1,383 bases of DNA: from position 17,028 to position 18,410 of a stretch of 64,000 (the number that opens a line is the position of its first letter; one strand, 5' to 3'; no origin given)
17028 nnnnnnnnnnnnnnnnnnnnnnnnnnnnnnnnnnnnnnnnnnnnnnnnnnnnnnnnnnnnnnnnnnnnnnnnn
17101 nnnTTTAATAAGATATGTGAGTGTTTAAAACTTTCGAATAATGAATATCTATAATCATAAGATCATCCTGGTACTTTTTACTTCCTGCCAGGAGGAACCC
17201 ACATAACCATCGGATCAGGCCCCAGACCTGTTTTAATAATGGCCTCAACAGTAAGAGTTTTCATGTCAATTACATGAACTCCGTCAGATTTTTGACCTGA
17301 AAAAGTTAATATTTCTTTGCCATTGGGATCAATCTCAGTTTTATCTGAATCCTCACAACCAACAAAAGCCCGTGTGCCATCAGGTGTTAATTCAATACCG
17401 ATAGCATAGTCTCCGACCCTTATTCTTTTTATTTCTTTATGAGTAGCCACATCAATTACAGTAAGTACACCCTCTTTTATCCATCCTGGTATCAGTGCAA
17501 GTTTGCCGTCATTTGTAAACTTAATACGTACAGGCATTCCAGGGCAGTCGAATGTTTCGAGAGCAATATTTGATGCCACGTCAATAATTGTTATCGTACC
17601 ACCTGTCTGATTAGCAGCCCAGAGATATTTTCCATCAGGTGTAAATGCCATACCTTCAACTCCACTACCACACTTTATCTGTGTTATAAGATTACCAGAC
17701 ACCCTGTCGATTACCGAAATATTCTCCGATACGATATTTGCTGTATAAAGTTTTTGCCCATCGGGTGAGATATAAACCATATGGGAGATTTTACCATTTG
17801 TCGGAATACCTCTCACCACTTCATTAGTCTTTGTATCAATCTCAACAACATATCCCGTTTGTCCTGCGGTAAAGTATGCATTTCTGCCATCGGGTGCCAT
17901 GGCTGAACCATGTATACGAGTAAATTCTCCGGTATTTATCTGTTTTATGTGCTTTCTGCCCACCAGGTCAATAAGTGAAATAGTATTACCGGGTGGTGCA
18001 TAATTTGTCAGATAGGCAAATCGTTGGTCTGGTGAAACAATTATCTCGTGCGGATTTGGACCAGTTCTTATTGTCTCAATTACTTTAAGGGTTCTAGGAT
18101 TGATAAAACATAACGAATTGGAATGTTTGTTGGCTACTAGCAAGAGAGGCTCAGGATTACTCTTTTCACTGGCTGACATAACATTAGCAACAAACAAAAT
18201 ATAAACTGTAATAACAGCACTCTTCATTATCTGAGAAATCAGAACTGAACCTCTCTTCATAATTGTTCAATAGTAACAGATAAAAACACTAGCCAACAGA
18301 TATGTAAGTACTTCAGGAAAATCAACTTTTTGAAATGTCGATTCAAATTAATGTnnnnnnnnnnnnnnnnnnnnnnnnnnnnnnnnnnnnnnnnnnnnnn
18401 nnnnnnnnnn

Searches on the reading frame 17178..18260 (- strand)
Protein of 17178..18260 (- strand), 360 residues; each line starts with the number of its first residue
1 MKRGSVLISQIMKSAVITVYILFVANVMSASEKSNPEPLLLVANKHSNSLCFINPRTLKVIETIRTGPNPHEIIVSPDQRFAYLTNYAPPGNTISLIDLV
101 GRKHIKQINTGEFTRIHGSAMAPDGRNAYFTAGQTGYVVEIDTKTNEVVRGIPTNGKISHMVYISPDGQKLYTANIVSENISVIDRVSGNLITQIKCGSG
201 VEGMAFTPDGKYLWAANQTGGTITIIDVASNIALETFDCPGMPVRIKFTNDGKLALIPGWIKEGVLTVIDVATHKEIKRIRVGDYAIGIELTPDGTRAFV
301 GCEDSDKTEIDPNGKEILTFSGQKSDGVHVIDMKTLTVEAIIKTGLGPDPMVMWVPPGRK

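Call 9: search_protein_families(library=pfam, proteins=[window:17178-18260:-], max_evalue=0.001)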
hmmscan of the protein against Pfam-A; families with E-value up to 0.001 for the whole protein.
window:17178-18260:- (360 aa): 13 families
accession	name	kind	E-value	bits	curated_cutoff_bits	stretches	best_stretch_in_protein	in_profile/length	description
PF21783.3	YNCE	-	9.1e-18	65.1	27.1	1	39-289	83-331/339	YNCE-like beta-propeller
PF25174.1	Beta-prop_THOC3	-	8.3e-14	51.7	305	1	110-231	43-161/272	THOC3 beta-propeller domain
PF02239.22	Cytochrom_D1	-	5.5e-13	48.6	25.5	1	172-282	241-356/368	Cytochrome D1 heme domain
PF23414.1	Beta-prop_EML_2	-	6.6e-08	32.7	90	1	120-233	5-115/266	Echinoderm microtubule-associated protein second beta-propeller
PF16819.11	DUF5074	-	1.5e-07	31.2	27.2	0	50-169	74-194/353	Domain of unknown function (DUF5074)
PF10282.15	Lactonase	-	9.5e-07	28.8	21.7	1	162-229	249-321/344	Lactonase, 7-bladed beta-propeller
PF07676.18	PD40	-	5.5e-06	26.6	20.9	0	154-172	7-24/38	WD40-like Beta Propeller Repeat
PF25172.1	Beta-prop_WDR3_2nd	-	7.3e-06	25.8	140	0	203-339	4-133/293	WDR3 second beta-propeller domain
PF24807.1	WD40_CDC20-Fz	-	1.8e-05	24.6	200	0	196-304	49-156/292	CDC20/Fizzy WD40 domain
PF12894.13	ANAPC4_WD40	-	3.8e-05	24.3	22.9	0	183-240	20-79/91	Anaphase-promoting complex subunit 4 WD40 domain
PF24814.1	WD40_Prp19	-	0.00036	20.1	320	0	93-251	114-271/281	Prp19 WD40 domain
PF13570.13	Beta-prop_ACSF4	-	0.00066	19.6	133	0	99-239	36-173/329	Beta-alanine-activating enzyme, beta-propeller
PF24684.1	Vgb_lyase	-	0.0007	18.9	50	0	44-233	30-214/290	Virginiamycin B lyase family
